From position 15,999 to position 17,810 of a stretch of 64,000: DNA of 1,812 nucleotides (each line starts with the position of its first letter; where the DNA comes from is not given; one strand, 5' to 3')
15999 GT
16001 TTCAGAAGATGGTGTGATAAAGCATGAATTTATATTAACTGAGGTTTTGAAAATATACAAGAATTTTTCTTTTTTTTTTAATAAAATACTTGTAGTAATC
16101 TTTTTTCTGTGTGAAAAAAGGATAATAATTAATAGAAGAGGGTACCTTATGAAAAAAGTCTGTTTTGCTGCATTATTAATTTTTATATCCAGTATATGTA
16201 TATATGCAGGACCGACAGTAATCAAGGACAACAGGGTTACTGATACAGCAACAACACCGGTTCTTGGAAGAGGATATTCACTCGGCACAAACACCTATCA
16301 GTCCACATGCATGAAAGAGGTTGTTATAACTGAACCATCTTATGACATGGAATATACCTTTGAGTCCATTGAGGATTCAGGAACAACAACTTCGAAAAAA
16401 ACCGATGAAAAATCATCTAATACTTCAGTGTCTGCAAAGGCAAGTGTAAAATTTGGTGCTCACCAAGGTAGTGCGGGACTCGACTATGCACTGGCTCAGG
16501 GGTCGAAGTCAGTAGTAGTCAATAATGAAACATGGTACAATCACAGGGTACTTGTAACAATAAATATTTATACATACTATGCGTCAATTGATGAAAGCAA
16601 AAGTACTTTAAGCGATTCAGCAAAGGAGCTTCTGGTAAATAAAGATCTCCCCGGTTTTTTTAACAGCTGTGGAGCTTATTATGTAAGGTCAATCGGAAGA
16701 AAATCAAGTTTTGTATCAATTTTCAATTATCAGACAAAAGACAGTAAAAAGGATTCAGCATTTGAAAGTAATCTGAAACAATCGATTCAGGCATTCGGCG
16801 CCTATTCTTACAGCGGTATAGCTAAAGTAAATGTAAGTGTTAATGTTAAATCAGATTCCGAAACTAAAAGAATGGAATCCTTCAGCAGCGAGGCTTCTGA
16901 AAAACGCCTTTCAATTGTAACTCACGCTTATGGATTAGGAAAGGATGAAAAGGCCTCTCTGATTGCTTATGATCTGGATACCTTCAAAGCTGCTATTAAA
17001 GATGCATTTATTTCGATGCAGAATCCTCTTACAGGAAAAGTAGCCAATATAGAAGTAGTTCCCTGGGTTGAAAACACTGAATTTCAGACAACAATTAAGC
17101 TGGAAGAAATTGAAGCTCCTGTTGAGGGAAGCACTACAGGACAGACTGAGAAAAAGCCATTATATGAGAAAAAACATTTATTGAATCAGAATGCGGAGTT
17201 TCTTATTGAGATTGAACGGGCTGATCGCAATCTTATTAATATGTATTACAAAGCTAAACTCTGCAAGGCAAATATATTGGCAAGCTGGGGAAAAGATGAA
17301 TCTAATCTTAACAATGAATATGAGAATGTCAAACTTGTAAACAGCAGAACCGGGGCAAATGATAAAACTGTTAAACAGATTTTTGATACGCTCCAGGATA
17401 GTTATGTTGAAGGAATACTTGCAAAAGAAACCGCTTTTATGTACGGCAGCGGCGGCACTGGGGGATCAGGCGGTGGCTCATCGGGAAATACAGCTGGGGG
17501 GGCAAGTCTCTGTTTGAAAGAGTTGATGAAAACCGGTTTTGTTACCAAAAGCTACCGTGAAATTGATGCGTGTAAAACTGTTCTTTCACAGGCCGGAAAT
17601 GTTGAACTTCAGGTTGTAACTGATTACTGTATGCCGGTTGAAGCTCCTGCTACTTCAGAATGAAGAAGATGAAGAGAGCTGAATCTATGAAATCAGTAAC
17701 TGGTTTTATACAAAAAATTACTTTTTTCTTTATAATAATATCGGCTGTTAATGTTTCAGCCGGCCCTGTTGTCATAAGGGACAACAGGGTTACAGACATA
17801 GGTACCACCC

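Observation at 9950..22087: Seven-gene tandem array of secreted, strongly diverged MACPF/perforin-like paralogues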

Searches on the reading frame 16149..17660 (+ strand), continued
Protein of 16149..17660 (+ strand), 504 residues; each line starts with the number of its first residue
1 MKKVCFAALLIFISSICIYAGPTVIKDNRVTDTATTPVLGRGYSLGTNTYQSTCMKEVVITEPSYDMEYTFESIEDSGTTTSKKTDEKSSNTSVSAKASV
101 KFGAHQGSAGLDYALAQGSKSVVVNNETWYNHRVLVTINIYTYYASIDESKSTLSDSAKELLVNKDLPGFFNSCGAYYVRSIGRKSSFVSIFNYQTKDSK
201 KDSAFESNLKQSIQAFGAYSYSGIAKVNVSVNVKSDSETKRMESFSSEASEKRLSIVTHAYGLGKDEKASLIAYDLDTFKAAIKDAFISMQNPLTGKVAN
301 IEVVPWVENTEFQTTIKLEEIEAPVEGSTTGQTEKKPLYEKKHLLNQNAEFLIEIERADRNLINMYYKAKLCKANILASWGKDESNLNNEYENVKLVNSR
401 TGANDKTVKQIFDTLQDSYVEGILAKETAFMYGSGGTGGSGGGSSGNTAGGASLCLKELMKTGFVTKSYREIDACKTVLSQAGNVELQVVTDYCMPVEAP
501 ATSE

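Call 49: search_protein_families(library=pfam, proteins=[L035:11387-12736:+, L033:11394-12782:+, L034:11380-12726:+, L022:2252-3967:+, L022:3971-5797:+, L031:3293-5146:+, L017:11277-12650:+, L004:7812-9896:+, L009:7233-9836:+, L035:9926-11383:+], max_evalue=10)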
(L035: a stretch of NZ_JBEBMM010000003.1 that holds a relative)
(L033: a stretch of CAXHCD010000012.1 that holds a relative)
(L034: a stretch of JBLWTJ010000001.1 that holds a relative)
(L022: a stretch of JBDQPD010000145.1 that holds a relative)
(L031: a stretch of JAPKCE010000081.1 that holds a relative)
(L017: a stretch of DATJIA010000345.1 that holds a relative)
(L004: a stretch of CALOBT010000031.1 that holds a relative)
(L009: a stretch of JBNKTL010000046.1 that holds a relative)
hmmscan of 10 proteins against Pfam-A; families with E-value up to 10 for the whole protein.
L035:11387-12736:+ (450 aa): 1 family
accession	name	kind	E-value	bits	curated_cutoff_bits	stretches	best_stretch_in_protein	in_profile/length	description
PF24496.1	DUF7588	-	4.3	7.7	27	1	71-105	21-54/65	Domain of unknown function (DUF7588)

L033:11394-12782:+ (463 aa): 2 families
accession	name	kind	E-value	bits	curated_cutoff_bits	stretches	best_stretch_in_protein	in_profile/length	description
PF00762.24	Ferrochelatase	-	0.054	12.9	27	1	258-372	100-196/317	Ferrochelatase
PF10830.13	DUF2553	-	5.5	8.3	27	0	48-83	34-69/75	Protein of unknown function (DUF2553)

L034:11380-12726:+ (449 aa): 1 family
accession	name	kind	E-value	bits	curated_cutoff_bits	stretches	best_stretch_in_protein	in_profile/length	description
PF03059.22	NAS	-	0.091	12.5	27.1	1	354-443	29-113/276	Nicotianamine synthase protein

L022:2252-3967:+ (572 aa): 1 family
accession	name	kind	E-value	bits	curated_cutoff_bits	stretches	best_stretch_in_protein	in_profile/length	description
PF01471.23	PG_binding_1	-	3e-05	24.5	23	1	450-494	4-44/57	Putative peptidoglycan binding domain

L022:3971-5797:+ (609 aa): 0 families

L031:3293-5146:+ (618 aa): 0 families

L017:11277-12650:+ (458 aa): 1 family
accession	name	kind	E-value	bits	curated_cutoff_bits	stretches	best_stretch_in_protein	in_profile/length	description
PF09897.14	DUF2124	-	0.032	14.6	27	1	287-317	76-106/141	Uncharacterized protein conserved in archaea (DUF2124)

L004:7812-9896:+ (695 aa): 2 families
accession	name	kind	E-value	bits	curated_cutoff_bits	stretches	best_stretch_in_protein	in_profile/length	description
PF01823.24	MACPF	-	5e-05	24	21.5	1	541-592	48-106/214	MAC/Perforin domain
PF02463.25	SMC_N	-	0.11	12.3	40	1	619-691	60-128/220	RecF/RecN/SMC N terminal domain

L009:7233-9836:+ (868 aa): 1 family
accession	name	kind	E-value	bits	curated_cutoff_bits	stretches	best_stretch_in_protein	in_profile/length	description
PF02493.26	MORN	-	1.2e-30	103.9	22.5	5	822-844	1-23/23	MORN repeat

L035:9926-11383:+ (486 aa): 1 family
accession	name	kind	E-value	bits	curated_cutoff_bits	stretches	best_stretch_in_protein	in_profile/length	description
PF11303.13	DUF3105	-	0.13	12.8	25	1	385-429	81-125/130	Protein of unknown function (DUF3105)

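Call 69: search_protein_families(library=pfam, proteins=[L017:8822-11308:+, L028:11408-14965:+, L025:6391-8469:-, L027:3391-5421:+, L032:11170-13350:-, L044:51-2039:+, L031:1580-3289:+, L028:11325-12794:+, L030:276-2063:-, L006:3630-5744:+], max_evalue=0.01)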
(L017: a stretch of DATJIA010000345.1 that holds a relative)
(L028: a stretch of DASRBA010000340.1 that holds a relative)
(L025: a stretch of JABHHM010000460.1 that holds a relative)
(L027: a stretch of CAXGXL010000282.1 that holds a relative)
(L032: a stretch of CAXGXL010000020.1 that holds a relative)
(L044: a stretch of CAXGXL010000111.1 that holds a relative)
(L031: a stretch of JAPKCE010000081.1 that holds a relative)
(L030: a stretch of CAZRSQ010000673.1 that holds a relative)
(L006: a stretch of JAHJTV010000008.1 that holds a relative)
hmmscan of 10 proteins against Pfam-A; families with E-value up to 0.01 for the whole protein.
L017:8822-11308:+ (829 aa): 0 families

L028:11408-14965:+ (1186 aa): 0 families

L025:6391-8469:- (693 aa): 1 family
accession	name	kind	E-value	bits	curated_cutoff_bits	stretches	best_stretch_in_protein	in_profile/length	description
PF05036.18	SPOR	-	9.8e-06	26.3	21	1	611-677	3-65/76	SPOR domain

L027:3391-5421:+ (677 aa): 0 families

L032:11170-13350:- (727 aa): 0 families

L044:51-2039:+ (663 aa): 0 families

L031:1580-3289:+ (570 aa): 1 family
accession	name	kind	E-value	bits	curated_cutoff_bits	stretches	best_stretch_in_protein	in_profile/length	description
PF01471.23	PG_binding_1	-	2e-05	25.1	23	1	446-492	2-44/57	Putative peptidoglycan binding domain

L028:11325-12794:+ (490 aa): 0 families

L030:276-2063:- (596 aa): 0 families

L006:3630-5744:+ (705 aa): 0 families

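Call 70: search_protein_families(library=padloc, proteins=[window:16149-17660:+], max_evalue=0.01)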
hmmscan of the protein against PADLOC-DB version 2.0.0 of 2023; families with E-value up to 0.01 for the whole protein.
window:16149-17660:+ (504 aa): 0 families

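Call 71: find_related_loci(query=A2, collection=viral_contigs, flank=5000)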
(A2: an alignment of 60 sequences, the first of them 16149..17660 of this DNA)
Query A2 (504 aa) in viral_contigs; peptide patterns used: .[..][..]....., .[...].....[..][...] (x = any residue, [..] = any of these).
8 stretches matched a pattern, but none encodes a relative of the query by tblastn (E <= 1e-3).

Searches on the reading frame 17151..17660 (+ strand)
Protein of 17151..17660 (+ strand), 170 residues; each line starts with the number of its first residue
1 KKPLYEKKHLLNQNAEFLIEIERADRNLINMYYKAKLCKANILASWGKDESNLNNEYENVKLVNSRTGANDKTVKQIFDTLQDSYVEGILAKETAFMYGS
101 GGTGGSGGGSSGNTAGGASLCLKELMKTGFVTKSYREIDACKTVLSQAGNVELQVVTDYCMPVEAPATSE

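Call 21: search_protein_families(library=pfam, proteins=[window:17151-17660:+], max_evalue=10)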
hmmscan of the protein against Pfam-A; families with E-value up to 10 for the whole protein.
window:17151-17660:+ (170 aa): 2 families
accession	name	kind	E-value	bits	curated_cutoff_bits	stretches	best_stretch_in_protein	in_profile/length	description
PF01068.26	DNA_ligase_A_M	-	0.051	13.7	26.2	1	51-101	144-194/204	ATP dependent DNA ligase domain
PF13881.12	Rad60-SLD_2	-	0.083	13.5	23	1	38-77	29-69/111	Ubiquitin-2 like Rad60 SUMO-like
